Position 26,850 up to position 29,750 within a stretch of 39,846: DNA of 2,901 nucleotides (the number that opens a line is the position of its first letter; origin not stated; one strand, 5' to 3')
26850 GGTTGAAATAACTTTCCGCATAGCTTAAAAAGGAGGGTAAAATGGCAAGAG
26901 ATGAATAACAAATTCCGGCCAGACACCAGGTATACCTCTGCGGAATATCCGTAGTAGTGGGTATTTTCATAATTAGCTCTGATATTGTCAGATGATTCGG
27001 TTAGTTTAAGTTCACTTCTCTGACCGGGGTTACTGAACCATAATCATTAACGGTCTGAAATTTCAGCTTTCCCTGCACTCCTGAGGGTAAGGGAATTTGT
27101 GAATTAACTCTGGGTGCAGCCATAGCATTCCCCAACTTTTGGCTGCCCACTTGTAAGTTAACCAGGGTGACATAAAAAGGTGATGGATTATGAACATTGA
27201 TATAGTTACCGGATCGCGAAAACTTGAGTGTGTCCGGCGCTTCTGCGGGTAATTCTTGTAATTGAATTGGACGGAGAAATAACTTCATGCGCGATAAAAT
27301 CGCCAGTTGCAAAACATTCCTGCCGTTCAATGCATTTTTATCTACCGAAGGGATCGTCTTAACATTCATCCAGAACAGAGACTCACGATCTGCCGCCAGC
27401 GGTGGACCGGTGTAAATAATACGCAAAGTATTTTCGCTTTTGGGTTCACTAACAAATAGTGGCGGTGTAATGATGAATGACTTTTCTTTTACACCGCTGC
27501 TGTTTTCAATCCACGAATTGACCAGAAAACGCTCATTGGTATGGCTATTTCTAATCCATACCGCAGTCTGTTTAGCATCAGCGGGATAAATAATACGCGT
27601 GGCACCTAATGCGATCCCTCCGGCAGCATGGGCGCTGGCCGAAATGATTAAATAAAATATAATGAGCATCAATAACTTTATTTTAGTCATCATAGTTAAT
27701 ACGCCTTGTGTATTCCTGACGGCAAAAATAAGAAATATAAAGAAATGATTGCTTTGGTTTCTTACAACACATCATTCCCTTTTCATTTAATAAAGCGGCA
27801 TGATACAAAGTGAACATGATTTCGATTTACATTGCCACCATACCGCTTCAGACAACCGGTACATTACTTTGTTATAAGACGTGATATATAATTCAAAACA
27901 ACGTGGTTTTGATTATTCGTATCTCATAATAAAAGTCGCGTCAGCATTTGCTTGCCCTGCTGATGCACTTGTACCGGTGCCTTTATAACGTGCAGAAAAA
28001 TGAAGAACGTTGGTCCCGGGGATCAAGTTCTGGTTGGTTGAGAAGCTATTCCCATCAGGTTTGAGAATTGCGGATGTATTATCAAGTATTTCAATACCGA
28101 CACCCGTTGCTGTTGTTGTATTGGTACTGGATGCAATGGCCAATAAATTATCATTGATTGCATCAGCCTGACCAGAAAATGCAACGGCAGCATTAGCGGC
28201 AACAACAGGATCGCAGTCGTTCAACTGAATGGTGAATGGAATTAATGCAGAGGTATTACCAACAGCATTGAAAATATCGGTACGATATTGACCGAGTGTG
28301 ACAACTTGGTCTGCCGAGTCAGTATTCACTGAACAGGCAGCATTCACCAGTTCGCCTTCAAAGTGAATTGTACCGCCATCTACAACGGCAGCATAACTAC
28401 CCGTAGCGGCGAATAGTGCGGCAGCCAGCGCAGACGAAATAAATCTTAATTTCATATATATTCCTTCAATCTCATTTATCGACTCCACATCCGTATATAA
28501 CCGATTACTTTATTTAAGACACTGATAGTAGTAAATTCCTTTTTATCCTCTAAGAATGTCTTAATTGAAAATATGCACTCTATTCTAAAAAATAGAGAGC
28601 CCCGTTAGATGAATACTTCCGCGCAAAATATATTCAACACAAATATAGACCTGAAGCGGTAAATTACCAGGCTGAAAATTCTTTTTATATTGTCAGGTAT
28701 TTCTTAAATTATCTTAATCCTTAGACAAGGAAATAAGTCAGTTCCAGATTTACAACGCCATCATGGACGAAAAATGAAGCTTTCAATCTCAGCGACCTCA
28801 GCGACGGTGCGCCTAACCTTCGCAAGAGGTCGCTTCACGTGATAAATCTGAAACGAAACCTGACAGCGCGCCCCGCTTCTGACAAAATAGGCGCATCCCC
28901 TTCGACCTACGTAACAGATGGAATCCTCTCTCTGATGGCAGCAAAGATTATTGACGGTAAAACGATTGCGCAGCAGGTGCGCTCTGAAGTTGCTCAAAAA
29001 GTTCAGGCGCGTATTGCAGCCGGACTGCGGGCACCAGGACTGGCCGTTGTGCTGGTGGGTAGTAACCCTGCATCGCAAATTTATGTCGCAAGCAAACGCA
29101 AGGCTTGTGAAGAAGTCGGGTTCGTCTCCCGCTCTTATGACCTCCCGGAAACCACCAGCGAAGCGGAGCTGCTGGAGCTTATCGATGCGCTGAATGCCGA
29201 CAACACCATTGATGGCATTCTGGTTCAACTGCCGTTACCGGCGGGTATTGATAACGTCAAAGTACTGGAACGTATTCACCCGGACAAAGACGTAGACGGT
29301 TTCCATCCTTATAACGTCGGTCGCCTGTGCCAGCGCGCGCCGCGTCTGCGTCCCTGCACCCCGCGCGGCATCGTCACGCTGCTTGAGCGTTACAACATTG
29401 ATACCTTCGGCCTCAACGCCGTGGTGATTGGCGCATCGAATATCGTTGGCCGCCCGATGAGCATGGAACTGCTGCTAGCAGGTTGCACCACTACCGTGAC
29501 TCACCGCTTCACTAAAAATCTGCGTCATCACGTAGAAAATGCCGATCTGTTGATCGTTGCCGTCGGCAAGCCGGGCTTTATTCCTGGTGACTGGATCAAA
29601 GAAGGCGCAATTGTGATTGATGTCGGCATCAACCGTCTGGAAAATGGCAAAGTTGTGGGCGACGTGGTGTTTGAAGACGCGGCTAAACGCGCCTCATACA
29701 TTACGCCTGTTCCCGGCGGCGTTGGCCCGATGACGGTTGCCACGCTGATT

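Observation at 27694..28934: AT-rich regions flanking sfmA, the likely silencing region for the cryptic sfm fimbrial operon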

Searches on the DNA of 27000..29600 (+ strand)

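Call 4: search_dna_similar(query=window:27694-28934:+, collection=ecoli_genomes, mode=near, max_rows=12, rows=spread)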
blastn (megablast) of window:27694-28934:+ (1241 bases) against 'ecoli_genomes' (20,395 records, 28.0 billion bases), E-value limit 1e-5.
Records with a match: 5425; places in all: 5435; records where one place covers at least 80% of the query: 4172.
Genomes with a match: 5425 of 5426; with a place that covers at least 80% of the query: 4172. Places per genome that has any: lowest 1, median 1, highest 2. On chromosomes: 5433 places; on plasmids: 2.
Best place of each record, by identity: >=99% 1698; 95-99% 3704; 90-95% 23.
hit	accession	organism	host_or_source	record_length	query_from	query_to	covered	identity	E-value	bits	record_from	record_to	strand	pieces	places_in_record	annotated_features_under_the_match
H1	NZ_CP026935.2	Escherichia coli strain CFS3292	Bos taurus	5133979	1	1241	100%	100.0%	0e+0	2309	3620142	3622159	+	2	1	IS1-like element IS1B family transposase | fimA: type 1 fimbrial major subunit FimA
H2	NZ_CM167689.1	Escherichia coli strain NCCP 13906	Homo sapiens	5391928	1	1241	100%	99.5%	0e+0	2259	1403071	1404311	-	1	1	fimA: type 1 fimbrial major subunit FimA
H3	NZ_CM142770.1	Escherichia coli strain GPEC206-621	chicken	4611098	1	1241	100%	99.4%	0e+0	2254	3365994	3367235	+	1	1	fimA: type 1 fimbrial major subunit FimA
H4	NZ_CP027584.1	Escherichia coli strain 00-3076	Homo sapiens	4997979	1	1241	100%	99.3%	0e+0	2242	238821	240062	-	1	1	fimA: type 1 fimbrial major subunit FimA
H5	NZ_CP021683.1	Escherichia coli strain AR_0162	missing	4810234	1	1241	100%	98.6%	0e+0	2189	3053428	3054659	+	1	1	fimA: type 1 fimbrial major subunit FimA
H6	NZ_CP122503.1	Escherichia coli strain W619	pig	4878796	1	1241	100%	98.6%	0e+0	2189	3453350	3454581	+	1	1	fimA: type 1 fimbrial major subunit FimA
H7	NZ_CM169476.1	Escherichia coli strain EC25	Homo sapiens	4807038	1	1241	100%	98.6%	0e+0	2189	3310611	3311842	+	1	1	fimA: type 1 fimbrial major subunit FimA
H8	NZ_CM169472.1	Escherichia coli strain ESDR8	hospital sewage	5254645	1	1241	100%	98.5%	0e+0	2178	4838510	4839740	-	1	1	fimA: type 1 fimbrial major subunit FimA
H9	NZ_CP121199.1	Escherichia coli strain E50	bovine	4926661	1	1241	100%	98.0%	0e+0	2145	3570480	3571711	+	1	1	fimA: type 1 fimbrial major subunit FimA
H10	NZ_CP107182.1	Escherichia coli strain R4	human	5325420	1158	1241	7%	97.6%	7e-31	145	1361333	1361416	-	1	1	none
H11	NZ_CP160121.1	Escherichia coli strain 729_270514_x_12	Poultry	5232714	1158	1241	7%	96.4%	3e-29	139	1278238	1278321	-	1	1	none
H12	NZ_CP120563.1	Escherichia coli strain H22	Homo sapiens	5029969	1158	1241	7%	94.0%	7e-26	128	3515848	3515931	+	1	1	hypothetical protein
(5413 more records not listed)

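Call 8: search_rna_families(source=window, start=27000, end=29600, threshold=evalue, max_evalue=10)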
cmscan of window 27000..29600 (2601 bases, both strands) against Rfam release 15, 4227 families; matches with E-value up to 10: 6.
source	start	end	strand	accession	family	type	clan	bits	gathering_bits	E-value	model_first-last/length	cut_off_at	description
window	27454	27505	+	RF04258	mir-994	Gene; miRNA;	-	20.4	93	1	14-67/81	no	mir-994 microRNA precursor family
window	27461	27498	+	RF00581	SNORD12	Gene; snRNA; snoRNA; CD-box;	CL00044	20.3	43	0.96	1-90/90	no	Small nucleolar SNORD12/SNORD106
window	27464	27495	+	RF00187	SNORD102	Gene; snRNA; snoRNA; CD-box;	-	20.1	47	8.5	1-72/72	no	Small nucleolar RNA SNORD102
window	27008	27069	-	RF03989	mir-7950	Gene; miRNA;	-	18.5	82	2.8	1-59/59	no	mir-7950 microRNA precursor family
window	27461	27498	+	RF00439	SNORD87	Gene; snRNA; snoRNA; CD-box;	-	17.7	50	6.9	1-85/85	no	Small nucleolar RNA SNORD87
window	28378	28444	-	RF01390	isrG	Gene; sRNA;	-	10.5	100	7.8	134-200/279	no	isrG Hfq binding RNA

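Call 25: search_dna_similar(query=window:28558-28617:+, collection=ecoli_genomes, mode=near, max_rows=30, rows=spread)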
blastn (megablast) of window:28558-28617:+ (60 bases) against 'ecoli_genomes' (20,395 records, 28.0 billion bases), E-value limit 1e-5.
Records with a match: 4223; places in all: 4223; records where one place covers at least 80% of the query: 4216.
Genomes with a match: 4223 of 5426; with a place that covers at least 80% of the query: 4216. Places per genome that has any: lowest 1, median 1, highest 1. On chromosomes: 4221 places; on plasmids: 2.
Best place of each record, by identity: >=99% 3737; 95-99% 486.
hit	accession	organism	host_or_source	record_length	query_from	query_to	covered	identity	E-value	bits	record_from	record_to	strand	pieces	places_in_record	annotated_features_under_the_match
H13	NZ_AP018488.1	Escherichia coli O157:H7 strain PV15-279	Homo sapiens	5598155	1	60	100%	100.0%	2e-22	111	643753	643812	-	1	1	none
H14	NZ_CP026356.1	Escherichia coli strain 2FA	not applicable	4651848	1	60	100%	100.0%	2e-22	111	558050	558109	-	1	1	none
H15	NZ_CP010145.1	Escherichia coli strain D5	dog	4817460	1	60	100%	100.0%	2e-22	111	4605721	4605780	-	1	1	none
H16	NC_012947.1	Escherichia coli 'BL21-Gold(DE3)pLysS AG' strain ...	-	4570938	1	60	100%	100.0%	2e-22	111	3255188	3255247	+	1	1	none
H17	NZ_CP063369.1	Escherichia coli strain 1409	Gallus gallus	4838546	1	60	100%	100.0%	2e-22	111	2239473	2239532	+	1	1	none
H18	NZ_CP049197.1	Escherichia coli strain E597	dog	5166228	1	60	100%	100.0%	2e-22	111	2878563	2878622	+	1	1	none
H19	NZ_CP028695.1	Escherichia coli strain 107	cattle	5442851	1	60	100%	100.0%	2e-22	111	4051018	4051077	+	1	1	none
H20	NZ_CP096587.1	Escherichia coli strain EC6622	Homo sapiens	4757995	1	60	100%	100.0%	2e-22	111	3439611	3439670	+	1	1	none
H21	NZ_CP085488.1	Escherichia coli strain VCSW8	Top soil and leaf litter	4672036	1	60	100%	100.0%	2e-22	111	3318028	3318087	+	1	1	none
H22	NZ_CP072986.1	Escherichia coli strain T159A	parent strain CV601 collected from ...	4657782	1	60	100%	100.0%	2e-22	111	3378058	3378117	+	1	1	none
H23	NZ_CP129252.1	Escherichia coli strain STEC1585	Homo sapiens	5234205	1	60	100%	100.0%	2e-22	111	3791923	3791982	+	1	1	none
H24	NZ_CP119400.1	Escherichia coli strain MRE162 substr. NOR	not provided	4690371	1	60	100%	100.0%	2e-22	111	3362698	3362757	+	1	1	none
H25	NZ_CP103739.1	Escherichia coli strain 3359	Homo sapiens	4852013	1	60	100%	100.0%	2e-22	111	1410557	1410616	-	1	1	none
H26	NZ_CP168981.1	Escherichia coli strain UTAK-12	Veal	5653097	1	60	100%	100.0%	2e-22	111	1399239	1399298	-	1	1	none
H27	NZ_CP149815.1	Escherichia coli strain EP91A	pig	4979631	1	60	100%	100.0%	2e-22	111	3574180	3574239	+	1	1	none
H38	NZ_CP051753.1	Escherichia coli strain SCU-102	Homo sapiens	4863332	1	60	100%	98.3%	8e-21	106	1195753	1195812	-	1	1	none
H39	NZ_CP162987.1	Escherichia coli strain W284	Homo sapiens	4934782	1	60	100%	98.3%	8e-21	106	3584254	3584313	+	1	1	none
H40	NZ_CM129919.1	Escherichia coli strain B19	sheep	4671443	1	60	100%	98.3%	8e-21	106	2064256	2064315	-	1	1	none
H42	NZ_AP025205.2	Escherichia coli strain 2017.04.03CC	Homo sapiens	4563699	19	60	70%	100.0%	2e-12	79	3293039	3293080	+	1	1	none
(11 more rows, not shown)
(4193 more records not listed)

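Call 26: get_annotated_region(hit=H10, flank=6000)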
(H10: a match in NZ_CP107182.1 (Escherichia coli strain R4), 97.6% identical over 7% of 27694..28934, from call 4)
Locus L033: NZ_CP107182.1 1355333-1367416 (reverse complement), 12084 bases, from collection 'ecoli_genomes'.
description: Escherichia coli strain R4 chromosome, complete genome
organism: Escherichia coli strain R4 (NCBI taxid 562)
replicon: chromosome; assembly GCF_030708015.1
host: -; source: human; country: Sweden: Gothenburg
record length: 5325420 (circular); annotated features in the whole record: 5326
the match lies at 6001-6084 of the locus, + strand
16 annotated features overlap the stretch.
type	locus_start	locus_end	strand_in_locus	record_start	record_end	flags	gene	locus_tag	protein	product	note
CDS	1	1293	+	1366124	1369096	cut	nfrA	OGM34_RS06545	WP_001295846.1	bacteriophage adsorption protein NfrA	-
CDS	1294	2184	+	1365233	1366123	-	ybcH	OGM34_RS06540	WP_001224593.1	DUF4434 family protein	-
CDS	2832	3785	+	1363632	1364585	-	ompT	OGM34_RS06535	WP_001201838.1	omptin family outer membrane protease OmpT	-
CDS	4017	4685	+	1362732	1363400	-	-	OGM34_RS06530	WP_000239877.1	class I SAM-dependent methyltransferase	-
CDS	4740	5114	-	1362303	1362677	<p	-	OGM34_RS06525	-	tail fiber assembly protein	incomplete; partial in the middle of a contig; missing N-terminus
CDS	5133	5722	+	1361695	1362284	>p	-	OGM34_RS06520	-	site-specific integrase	frameshifted; incomplete; partial in the middle of a contig; missing N-terminus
tRNA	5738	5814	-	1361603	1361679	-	-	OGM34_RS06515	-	tRNA-Arg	-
CDS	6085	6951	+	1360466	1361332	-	folD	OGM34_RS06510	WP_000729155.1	bifunctional methylenetetrahydrofolate dehydrogenase/methenyltetrahydrofolate cyclohydrolase FolD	-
CDS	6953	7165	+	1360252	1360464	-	ybcJ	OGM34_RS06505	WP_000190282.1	ribosome-associated protein YbcJ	-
CDS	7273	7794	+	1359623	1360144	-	ybcI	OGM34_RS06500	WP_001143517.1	metal-dependent hydrolase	-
CDS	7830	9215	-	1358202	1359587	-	cysS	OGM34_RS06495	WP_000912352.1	cysteine--tRNA ligase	-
CDS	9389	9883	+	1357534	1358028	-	ppiB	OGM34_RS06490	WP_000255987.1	peptidylprolyl isomerase B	-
CDS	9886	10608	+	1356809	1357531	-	lpxH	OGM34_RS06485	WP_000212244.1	UDP-2,3-diacylglucosamine diphosphatase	-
CDS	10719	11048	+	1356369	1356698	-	-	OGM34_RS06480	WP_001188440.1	hypothetical protein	-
CDS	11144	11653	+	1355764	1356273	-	purE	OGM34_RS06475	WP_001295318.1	5-(carboxyamino)imidazole ribonucleotide mutase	-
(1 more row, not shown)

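Call 27: get_annotated_region(hit=H38, flank=450)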
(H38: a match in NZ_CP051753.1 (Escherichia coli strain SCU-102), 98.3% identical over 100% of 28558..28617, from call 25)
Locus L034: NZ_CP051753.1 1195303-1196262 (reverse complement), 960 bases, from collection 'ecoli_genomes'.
description: Escherichia coli strain SCU-102 chromosome, complete genome
organism: Escherichia coli strain SCU-102 (NCBI taxid 562)
replicon: chromosome; assembly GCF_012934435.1
host: Homo sapiens; source: rectal swab from healthy college student; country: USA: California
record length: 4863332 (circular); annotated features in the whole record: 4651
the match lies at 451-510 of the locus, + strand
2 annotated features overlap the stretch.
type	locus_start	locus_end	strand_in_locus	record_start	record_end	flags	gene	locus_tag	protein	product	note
CDS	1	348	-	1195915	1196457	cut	fimA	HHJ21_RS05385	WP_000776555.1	type 1 fimbrial major subunit FimA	-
CDS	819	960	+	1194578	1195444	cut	folD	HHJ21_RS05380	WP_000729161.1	bifunctional methylenetetrahydrofolate dehydrogenase/methenyltetrahydrofolate cyclohydrolase FolD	-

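Call 28: get_annotated_region(hit=H39, flank=450)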
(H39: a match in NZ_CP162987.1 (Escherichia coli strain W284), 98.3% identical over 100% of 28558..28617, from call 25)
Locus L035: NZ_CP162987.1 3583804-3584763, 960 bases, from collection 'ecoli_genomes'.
description: Escherichia coli strain W284 chromosome, complete genome
organism: Escherichia coli strain W284 (NCBI taxid 562)
replicon: chromosome; assembly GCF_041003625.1
host: Homo sapiens; source: rectal wipes; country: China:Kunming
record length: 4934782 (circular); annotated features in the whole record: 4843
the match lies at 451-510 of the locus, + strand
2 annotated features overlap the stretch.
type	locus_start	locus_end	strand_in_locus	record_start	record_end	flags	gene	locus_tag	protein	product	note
CDS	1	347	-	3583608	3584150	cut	fimA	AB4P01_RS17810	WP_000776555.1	type 1 fimbrial major subunit FimA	-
CDS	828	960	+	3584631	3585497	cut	folD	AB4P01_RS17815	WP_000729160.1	bifunctional methylenetetrahydrofolate dehydrogenase/methenyltetrahydrofolate cyclohydrolase FolD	-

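Call 29: get_annotated_region(hit=H40, flank=450)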
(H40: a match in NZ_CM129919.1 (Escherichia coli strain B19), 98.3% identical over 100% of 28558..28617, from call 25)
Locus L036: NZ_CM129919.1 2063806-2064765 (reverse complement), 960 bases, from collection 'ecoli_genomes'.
description: Escherichia coli strain B19 chromosome, whole genome shotgun sequence
organism: Escherichia coli strain B19 (NCBI taxid 562)
replicon: chromosome; assembly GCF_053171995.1
host: sheep; source: fecal sample; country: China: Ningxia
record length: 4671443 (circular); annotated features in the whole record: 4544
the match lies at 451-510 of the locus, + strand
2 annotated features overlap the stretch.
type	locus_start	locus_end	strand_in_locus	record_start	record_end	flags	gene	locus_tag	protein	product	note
CDS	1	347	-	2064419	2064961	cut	fimA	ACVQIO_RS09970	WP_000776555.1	type 1 fimbrial major subunit FimA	-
CDS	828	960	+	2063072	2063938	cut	folD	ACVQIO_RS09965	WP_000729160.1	bifunctional methylenetetrahydrofolate dehydrogenase/methenyltetrahydrofolate cyclohydrolase FolD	-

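Call 30: get_annotated_region(hit=H42, flank=450)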
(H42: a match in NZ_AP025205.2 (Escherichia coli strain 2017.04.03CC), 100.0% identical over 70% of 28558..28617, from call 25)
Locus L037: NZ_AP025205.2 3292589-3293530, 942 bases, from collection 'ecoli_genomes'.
description: Escherichia coli strain 2017.04.03CC chromosome, complete genome
organism: Escherichia coli strain 2017.04.03CC (NCBI taxid 562)
replicon: chromosome; assembly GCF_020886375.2
host: Homo sapiens; source: -; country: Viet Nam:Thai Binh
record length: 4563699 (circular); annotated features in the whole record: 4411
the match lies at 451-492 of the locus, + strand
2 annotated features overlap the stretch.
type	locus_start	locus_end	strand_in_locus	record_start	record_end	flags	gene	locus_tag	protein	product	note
CDS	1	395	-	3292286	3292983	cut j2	-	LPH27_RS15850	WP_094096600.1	IS1-like element IS1A family transposase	programmed frameshift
CDS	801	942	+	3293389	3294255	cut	folD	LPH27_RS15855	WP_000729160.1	bifunctional methylenetetrahydrofolate dehydrogenase/methenyltetrahydrofolate cyclohydrolase FolD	-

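Call 32: search_dna_similar(query=window:28573-28602:+, collection=ecoli_genomes, mode=near, max_evalue=10, max_rows=3)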
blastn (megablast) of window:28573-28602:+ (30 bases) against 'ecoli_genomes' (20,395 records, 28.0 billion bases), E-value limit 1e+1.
Records with a match: 3765; places in all: 3765; records where one place covers at least 80% of the query: 3765.
Genomes with a match: 3765 of 5426; with a place that covers at least 80% of the query: 3765. Places per genome that has any: lowest 1, median 1, highest 1. On chromosomes: 3763 places; on plasmids: 2.
Best place of each record, by identity: >=99% 3765.
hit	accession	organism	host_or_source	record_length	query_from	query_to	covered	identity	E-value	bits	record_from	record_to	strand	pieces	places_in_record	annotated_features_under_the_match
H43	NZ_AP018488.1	Escherichia coli O157:H7 strain PV15-279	Homo sapiens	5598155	1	30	100%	100.0%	1e-6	57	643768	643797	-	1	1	none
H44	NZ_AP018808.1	Escherichia coli strain E2865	Bos taurus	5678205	1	30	100%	100.0%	1e-6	57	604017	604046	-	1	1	none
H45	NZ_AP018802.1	Escherichia coli strain E2863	Bos taurus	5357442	1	30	100%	100.0%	1e-6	57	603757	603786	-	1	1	none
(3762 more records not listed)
